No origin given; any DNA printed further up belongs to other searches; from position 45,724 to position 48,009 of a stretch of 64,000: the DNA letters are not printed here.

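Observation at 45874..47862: PilT-type retraction ATPase with N-terminal cyclic-nucleotide-binding-like and GspE_N/MshEN-like sensor domains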

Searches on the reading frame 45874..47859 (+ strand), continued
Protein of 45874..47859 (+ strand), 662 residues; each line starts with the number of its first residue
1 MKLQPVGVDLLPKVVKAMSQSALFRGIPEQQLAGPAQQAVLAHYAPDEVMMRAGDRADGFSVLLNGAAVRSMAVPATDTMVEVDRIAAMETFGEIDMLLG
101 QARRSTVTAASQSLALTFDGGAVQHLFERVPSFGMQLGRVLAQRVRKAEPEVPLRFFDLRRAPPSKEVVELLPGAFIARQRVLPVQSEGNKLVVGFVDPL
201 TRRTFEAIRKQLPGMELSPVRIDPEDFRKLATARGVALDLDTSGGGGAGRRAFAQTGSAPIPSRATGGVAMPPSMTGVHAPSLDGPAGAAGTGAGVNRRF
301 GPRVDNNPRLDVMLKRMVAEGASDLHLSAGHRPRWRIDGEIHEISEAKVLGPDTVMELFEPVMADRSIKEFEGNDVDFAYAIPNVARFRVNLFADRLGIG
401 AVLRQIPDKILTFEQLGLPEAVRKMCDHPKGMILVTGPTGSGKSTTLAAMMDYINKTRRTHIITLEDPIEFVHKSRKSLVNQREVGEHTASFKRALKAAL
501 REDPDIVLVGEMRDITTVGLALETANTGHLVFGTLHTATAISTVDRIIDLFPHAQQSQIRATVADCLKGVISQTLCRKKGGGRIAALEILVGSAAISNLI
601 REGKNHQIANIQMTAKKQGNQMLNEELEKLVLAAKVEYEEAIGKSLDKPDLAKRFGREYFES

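Call 9: search_solved_structures(query=window:45874-47859:+, max_evalue=0.01, show_alignments=1)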
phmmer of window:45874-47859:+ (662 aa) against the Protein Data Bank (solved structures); distinct sequences matched with E-value up to 0.01: 55.
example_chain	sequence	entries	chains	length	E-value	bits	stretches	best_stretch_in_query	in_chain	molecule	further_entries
3jvu_A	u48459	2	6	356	8.1e-104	351.5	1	317-644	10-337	Twitching mobility protein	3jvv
2ewv_A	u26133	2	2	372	8.2e-102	344.9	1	313-654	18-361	twitching motility protein PilT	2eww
2gsz_A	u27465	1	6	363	1.4e-101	344.1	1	313-653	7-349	twitching motility protein PilT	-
6ojx_A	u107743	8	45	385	2.1e-94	320.4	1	302-652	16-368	Twitching motility pilus retraction ATPase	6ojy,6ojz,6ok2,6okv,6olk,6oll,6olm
5zfq_A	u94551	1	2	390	3.7e-94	319.6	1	310-652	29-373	Twitching motility pilus retraction protein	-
5fl3_A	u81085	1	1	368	2e-82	280.9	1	310-645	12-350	PILI RETRACTION PROTEIN PILT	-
2eyu_A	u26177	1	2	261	4.5e-80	273.1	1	407-654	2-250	twitching motility protein PilT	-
10my_A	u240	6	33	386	4.2e-68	233.6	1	310-647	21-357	PilT/PilU family type 4a pilus ATPase | Twitching motility protein PilT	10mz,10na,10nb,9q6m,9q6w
9n32_A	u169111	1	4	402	3.9e-67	230.3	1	309-650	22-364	PilU protein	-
1p9r_A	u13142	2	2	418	1.5e-33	119.4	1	310-552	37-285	General secretion pathway protein E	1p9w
4pht_A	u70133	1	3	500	2e-33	119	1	310-569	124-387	General secretory pathway protein E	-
4kss_A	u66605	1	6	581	2.9e-33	118.5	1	310-552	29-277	Type II secretion system protein E, hemolysin-coregulated protein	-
4ksr_A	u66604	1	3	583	3e-33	118.4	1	310-552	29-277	Type II secretion system protein E, Hemolysin-coregulated protein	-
5zfr_A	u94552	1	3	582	6.3e-32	114.1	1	312-551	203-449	Type IV pilus biogenesis ATPase PilB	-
6gef_A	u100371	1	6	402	6.8e-32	114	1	400-591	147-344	Type IV secretion system protein DotB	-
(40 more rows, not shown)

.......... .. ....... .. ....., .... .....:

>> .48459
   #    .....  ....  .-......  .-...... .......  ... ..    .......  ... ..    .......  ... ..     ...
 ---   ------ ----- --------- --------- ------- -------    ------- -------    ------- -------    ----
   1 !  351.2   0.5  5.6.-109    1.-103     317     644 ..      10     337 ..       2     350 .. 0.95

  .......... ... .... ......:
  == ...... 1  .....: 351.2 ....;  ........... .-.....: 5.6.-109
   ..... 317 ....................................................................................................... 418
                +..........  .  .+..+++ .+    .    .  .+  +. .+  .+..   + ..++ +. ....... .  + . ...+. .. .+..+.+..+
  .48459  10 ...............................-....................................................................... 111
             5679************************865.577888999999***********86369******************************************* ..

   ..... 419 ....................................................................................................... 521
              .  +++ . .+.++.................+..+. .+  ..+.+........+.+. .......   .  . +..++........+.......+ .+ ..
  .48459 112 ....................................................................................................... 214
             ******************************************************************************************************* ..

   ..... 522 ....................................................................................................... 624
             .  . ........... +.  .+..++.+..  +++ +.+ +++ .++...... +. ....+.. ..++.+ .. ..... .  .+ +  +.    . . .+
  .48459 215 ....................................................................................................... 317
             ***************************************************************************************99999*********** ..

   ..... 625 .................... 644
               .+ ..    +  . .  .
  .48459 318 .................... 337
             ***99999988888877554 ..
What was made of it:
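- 46786..47823 (+): PilT-class hexameric ATPase core (N-terminal PAS-like domain plus RecA-like C-terminal domain), aa 305-650. PDB PilT 3jvu at 351 bits (call 9).
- Checked: The best solved relative is P. aeruginosa PilT 3jvu at 351 bits (call 9).
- PilT scores 351 bits against 230 for PilU in the PDB (call 9).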

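Call 12: find_encoding_contigs(protein=window:45874-47859:+, flank=10000, max_places=3)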
Protein window:45874-47859:+ (662 aa): 1 contig read that carries it; 1 place shown.
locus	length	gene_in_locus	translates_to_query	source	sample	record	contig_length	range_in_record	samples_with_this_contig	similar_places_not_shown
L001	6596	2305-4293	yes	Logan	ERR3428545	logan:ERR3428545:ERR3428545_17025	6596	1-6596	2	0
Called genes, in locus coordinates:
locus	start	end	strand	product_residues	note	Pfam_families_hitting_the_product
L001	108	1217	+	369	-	PF00691:OmpA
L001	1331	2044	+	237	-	-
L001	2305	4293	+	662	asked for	PF00027:cNMP_binding, PF05157:MshEN, PF00437:T2SSE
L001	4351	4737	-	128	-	PF01597:GCV_H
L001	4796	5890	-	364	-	PF01571:GCV_T, PF08669:GCV_T_C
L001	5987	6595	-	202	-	?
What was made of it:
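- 45874..47862 (+): Complete gene for the 662-aa CNB-MshEN_C-PilT protein (stop codon included). An identical product is on record on a Logan contig (call 12).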

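Call 13: find_encoding_contigs(protein=P0066, flank=10000, max_places=2)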
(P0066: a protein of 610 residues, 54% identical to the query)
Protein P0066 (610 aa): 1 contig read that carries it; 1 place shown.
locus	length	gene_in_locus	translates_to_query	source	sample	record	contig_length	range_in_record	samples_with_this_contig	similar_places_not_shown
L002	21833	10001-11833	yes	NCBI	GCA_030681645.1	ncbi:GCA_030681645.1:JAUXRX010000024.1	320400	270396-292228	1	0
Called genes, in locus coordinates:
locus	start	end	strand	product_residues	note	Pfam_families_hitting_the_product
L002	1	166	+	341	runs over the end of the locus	PF00155:Aminotran_1_2, PF01212:Beta_elim_lyase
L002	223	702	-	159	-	-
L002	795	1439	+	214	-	-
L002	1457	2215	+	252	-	PF13432:TPR_16 (faint), PF07719:TPR_2 (faint), PF13428:TPR_14 (faint), PF00515:TPR_1 (faint), PF13181:TPR_8 (faint), PF13414:TPR_11 (faint), PF14559:TPR_19 (faint), PF13424:TPR_12, +1 more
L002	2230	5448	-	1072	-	PF25596:CPSase_L_D1, PF02786:CPSase_L_D2, PF02787:CPSase_L_D3, PF25596:CPSase_L_D1, PF02222:ATP-grasp, PF02786:CPSase_L_D2, PF07478:Dala_Dala_lig_C (weak), PF02142:MGS, +3 more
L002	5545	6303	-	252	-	-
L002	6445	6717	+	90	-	-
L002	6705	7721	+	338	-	-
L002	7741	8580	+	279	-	PF12796:Ank_2, PF13606:Ank_3 (faint), PF13857:Ank_5, PF00023:Ank (weak), PF13637:Ank_4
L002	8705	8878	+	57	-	-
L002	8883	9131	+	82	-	-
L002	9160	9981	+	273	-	-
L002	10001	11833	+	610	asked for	PF00027:cNMP_binding, PF05157:MshEN, PF00437:T2SSE, PF13191:AAA_16 (faint), PF13604:AAA_30 (faint)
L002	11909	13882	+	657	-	PF07715:Plug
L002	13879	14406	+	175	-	-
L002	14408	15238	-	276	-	PF00106:adh_short, PF01370:Epimerase (weak), PF08659:KR, PF13561:adh_short_C2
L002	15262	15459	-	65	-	-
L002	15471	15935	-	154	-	-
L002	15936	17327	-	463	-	PF01180:DHO_dh, PF01207:Dus (weak), PF12837:Fer4_6 (faint), PF12797:Fer4_2 (faint), PF00037:Fer4 (faint), PF12838:Fer4_7 (weak), PF13237:Fer4_10 (faint), PF14697:Fer4_21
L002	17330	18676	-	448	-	PF14691:Fer4_20, PF07992:Pyr_redox_2, PF13738:Pyr_redox_3 (faint), PF00070:Pyr_redox (weak)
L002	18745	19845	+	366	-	PF00144:Beta-lactamase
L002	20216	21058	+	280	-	-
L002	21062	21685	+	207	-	-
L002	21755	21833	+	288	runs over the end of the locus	PF00795:CN_hydrolase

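Call 14: find_encoding_contigs(protein=P0006, flank=10000, max_places=2)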
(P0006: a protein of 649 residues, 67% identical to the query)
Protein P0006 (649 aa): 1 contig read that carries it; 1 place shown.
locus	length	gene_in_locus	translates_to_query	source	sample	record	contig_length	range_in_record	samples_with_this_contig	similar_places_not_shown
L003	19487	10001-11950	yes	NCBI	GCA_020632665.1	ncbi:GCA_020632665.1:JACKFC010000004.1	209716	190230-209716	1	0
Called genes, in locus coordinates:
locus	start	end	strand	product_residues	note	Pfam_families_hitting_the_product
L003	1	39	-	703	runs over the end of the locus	PF00481:PP2C (weak), PF07228:SpoIIE (weak), PF13672:PP2C_2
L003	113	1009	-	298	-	PF00701:DHDPS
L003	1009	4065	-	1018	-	PF00675:Peptidase_M16 (weak), PF05193:Peptidase_M16_C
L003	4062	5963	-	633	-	PF00675:Peptidase_M16, PF05193:Peptidase_M16_C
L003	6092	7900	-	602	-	PF01336:tRNA_anti-codon, PF00152:tRNA-synt_2, PF02938:GAD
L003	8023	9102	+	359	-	PF00691:OmpA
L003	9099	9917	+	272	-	-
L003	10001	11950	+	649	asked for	PF00027:cNMP_binding, PF05157:MshEN (weak), PF00437:T2SSE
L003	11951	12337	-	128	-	PF00364:Biotin_lipoyl (faint), PF01597:GCV_H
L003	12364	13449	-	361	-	PF01571:GCV_T, PF08669:GCV_T_C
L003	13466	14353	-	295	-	PF00763:THF_DHG_CYH, PF02882:THF_DHG_CYH_C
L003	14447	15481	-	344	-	-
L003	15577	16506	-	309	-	PF06426:SATase_N, PF00132:Hexapep (faint)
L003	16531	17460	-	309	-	PF00291:PALP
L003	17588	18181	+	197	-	-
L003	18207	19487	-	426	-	PF00343:Phosphorylase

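Call 16: search_protein_families(library=pfam, proteins=[L003:9099-9914:+, L002:9160-9978:+, L002:11909-13879:+, L002:13879-14403:+], max_evalue=0.1)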
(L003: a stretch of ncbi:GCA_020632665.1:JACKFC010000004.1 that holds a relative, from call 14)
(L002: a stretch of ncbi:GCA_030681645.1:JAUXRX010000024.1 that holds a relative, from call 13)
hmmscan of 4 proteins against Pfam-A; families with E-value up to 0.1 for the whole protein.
L003:9099-9914:+ (272 aa): 0 families

L002:9160-9978:+ (273 aa): 0 families

L002:11909-13879:+ (657 aa): 1 family
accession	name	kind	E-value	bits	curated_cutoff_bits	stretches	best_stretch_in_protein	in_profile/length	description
PF07715.20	Plug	-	4.4e-16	59.8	23.9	1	44-146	3-103/107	TonB-dependent Receptor Plug Domain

L002:13879-14403:+ (175 aa): 0 families

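Call 33: predict_structure(alignment_id=A1)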
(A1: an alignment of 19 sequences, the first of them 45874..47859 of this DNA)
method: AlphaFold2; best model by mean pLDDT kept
length: 662 residues; sequences in the alignment: 19
mean_pLDDT: 73.1   pTM: 0.35
mean pLDDT of the five models: 73.1, 68.4, 68.4, 67.4, 65.8
residues with pLDDT >= 90: 149; 70-90: 287; 50-70: 119; < 50: 107
segments of 3 or more residues with pLDDT < 50: 239-294, 467-492, 571-591
pLDDT, mean of each block of 10 residues (from residue 1): 90 92 89 92 95 92 95 78 90 91 93 95 90 88 72 77 87 87 90 88 85 88 87 62 29 28 28 28 30 61 87 91 88 84 88 89 82 76 82 83 76 71 78 66 71 73 54 45 38 50 66 65 74 69 62 68 63 42 41 59 66 65 77 79 78 83 47
secondary structure, 60 per line:
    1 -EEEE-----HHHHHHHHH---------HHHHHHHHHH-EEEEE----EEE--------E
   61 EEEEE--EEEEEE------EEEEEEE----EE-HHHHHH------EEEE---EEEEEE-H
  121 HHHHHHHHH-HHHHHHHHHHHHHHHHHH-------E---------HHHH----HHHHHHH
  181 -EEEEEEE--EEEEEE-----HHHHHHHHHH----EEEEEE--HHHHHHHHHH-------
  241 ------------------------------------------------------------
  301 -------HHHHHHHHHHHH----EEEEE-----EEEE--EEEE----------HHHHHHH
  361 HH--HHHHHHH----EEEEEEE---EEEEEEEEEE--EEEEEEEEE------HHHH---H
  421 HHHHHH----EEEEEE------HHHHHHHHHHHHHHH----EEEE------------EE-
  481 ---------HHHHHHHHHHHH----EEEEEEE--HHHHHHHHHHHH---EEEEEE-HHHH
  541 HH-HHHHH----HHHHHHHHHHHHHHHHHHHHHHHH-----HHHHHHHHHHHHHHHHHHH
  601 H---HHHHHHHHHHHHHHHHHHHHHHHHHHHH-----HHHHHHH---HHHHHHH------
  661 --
elements in order: E2-5 H11-19 H29-38 E40-44 E49-51 E60-65 E68-73 E80-86 H94-99 E106-109 E113-118 H120-129 H131-148 H166-169 H174-180 E182-188 E191-196 H202-211 E216-221 H224-233 H308-319 E324-328 E334-337 E340-343 H354-362 H365-371 E376-382 E386-395 E398-406 H413-416 H420-426 E431-436 H443-457 E462-465 H490-501 E506-512 H515-526 E530-535 H537-542 H544-548 H553-576 H582-601 H605-632 H638-644 H648-654
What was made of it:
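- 46579..46785 (+): Gly/Ala/Pro/Ser-rich disordered linker (aa ~236-304). pLDDT below 30 for aa 239-294 (call 33).
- Checked: The extra N-terminal part is about 305 aa, of which about 70 aa are a disordered linker (call 33).
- Inter-domain geometry is not established (call 33).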

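Call 38: fold_search(model_id=the predicted structure, library=pdb)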
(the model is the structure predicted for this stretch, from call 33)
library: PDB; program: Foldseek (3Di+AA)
matches with E <= 10: 1422; with E <= 0.001: 685
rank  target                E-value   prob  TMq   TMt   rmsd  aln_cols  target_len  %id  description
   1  6ojy_C                2.3e-28  1.00  0.33  0.57  10.0       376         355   38  Methylated PilT4 from Geobacter metallireducens bound to sulfate: C3ocococ conformation (released 2019-11-20)
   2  3jvv_A                3.0e-28  1.00  0.34  0.63   9.4       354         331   44  Crystal Structure of P. aeruginosa PilT with bound AMP-PCP (released 2010-06-02)
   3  6ojy_B                3.2e-28  1.00  0.35  0.62   9.8       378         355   39  Methylated PilT4 from Geobacter metallireducens bound to sulfate: C3ocococ conformation (released 2019-11-20)
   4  6ojy_A                3.2e-28  1.00  0.32  0.56   9.9       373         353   39  Methylated PilT4 from Geobacter metallireducens bound to sulfate: C3ocococ conformation (released 2019-11-20)
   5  3jvv_B                4.5e-28  1.00  0.33  0.63   9.1       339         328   44  Crystal Structure of P. aeruginosa PilT with bound AMP-PCP (released 2010-06-02)
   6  5zfq_A                5.9e-28  1.00  0.33  0.57  10.5       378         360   39  Crystal structure of PilT-4, a retraction ATPase motor of Type IV pilus , from Geobacter sulfurreducens (released 2018-09-19)
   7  6okv_B                6.2e-28  1.00  0.33  0.58   9.8       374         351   39  PilT4 from Geobacter metallireducens bound to AMP-PNP: C2ccocco conformation (released 2019-11-20)
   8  6ojy_E                6.2e-28  1.00  0.32  0.55  10.1       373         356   39  Methylated PilT4 from Geobacter metallireducens bound to sulfate: C3ocococ conformation (released 2019-11-20)
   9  6olk_A                7.8e-28  1.00  0.32  0.57   9.8       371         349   39  CryoEM structure of PilT4 from Geobacter metallireducens without adding nucleotide: C3ocococ conformation (released 2019-11-20)
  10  6ojx_A                9.3e-28  1.00  0.34  0.59   9.6       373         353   39  PilT4 from Geobacter metallireducens bound to ATP (released 2019-11-20)
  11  6okv_D                9.8e-28  1.00  0.34  0.59  10.2       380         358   39  PilT4 from Geobacter metallireducens bound to AMP-PNP: C2ccocco conformation (released 2019-11-20)
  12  3jvv_C                1.0e-27  1.00  0.33  0.60   8.9       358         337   44  Crystal Structure of P. aeruginosa PilT with bound AMP-PCP (released 2010-06-02)
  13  6ojz_D                1.0e-27  1.00  0.33  0.56  10.9       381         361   39  PilT4 from Geobacter metallireducens bound to ADP with partial occupancy: C3ocococ conformation (released 2019-11-20)
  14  3jvu_C                1.1e-27  1.00  0.33  0.61   8.2       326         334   47  Crystal structure of unliganded P. aeruginosa PilT (released 2010-07-21)
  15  6ok2_A                1.3e-27  1.00  0.33  0.57  10.0       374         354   39  PilT4 from Geobacter metallireducens bound to ADP: C3ocococ conformation (released 2019-11-20)
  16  3jvu_A                1.7e-27  1.00  0.34  0.63  10.0       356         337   44  Crystal structure of unliganded P. aeruginosa PilT (released 2010-07-21)
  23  3jvu_B                1.6e-26  1.00  0.34  0.66   8.3       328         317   45  Crystal structure of unliganded P. aeruginosa PilT (released 2010-07-21)
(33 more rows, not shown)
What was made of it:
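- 46786..47823 (+): Foldseek top hits are PilT4 and PilT, with PilU lower (call 38).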

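Call 72: list_cluster_members(proteins=[P0042, P0045, P0052, P0031, P0079, P0081, P0103, P0023, P0012, P0113])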
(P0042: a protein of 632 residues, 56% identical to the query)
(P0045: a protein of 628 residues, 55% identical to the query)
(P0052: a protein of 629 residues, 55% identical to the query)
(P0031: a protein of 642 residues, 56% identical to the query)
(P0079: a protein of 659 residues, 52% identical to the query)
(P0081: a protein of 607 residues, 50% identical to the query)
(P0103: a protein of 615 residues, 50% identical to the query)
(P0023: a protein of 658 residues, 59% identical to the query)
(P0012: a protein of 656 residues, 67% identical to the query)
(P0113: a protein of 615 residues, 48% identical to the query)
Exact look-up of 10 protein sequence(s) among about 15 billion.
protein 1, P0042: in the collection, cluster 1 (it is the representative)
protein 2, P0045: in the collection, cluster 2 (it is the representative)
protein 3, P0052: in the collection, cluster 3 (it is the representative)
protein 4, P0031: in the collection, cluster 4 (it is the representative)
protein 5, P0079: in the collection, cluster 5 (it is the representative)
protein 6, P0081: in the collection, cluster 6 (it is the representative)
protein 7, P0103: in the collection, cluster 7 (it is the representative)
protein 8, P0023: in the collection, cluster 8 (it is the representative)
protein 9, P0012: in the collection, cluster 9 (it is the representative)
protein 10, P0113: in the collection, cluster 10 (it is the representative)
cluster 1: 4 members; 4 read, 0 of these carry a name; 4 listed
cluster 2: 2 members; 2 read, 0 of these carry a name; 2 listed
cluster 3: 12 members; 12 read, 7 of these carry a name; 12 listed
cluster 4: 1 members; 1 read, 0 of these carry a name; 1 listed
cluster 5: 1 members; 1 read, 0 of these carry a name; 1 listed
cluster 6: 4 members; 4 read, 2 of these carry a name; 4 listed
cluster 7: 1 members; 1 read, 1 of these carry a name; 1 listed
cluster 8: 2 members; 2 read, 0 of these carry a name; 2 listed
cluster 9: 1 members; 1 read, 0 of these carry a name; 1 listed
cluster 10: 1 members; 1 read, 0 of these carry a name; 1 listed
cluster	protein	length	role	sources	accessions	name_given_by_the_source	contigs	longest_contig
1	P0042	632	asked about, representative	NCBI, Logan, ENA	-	-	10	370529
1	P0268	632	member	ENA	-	-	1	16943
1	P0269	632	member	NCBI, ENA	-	-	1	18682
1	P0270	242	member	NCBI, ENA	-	-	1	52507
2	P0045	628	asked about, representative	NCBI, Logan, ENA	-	-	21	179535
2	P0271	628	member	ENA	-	-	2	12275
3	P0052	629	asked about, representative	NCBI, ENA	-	-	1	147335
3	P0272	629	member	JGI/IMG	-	twitching motility protein PilT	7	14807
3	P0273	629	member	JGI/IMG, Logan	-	twitching motility protein PilT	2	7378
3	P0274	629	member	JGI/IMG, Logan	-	pilus retraction protein PilT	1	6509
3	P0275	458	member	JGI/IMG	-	twitching motility protein PilT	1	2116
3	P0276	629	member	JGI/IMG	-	pilus retraction protein PilT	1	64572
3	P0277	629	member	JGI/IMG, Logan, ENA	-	twitching motility protein PilT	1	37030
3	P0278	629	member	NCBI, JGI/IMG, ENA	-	twitching motility protein PilT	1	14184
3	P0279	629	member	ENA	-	-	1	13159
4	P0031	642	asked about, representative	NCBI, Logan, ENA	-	-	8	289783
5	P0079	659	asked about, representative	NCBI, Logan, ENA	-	-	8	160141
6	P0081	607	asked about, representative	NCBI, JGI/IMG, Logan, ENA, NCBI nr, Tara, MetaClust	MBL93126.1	MAG: hypothetical protein CMH56_15095 [Myxococcales bacterium] | hypothetical protein [Myxococcales bacterium] | strand:- start:717 stop:2540 length:1824 start_codon:yes stop_codon:yes gene_type:complete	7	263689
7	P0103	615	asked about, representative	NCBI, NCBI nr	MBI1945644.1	MAG: PilT/PilU family type 4a pilus ATPase [Deltaproteobacteria bacterium] | PilT/PilU family type 4a pilus ATPase [Deltaproteobacteria bacterium]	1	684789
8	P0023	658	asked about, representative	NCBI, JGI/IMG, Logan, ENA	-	-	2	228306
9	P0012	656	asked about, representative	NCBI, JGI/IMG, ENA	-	-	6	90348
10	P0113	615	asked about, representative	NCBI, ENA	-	-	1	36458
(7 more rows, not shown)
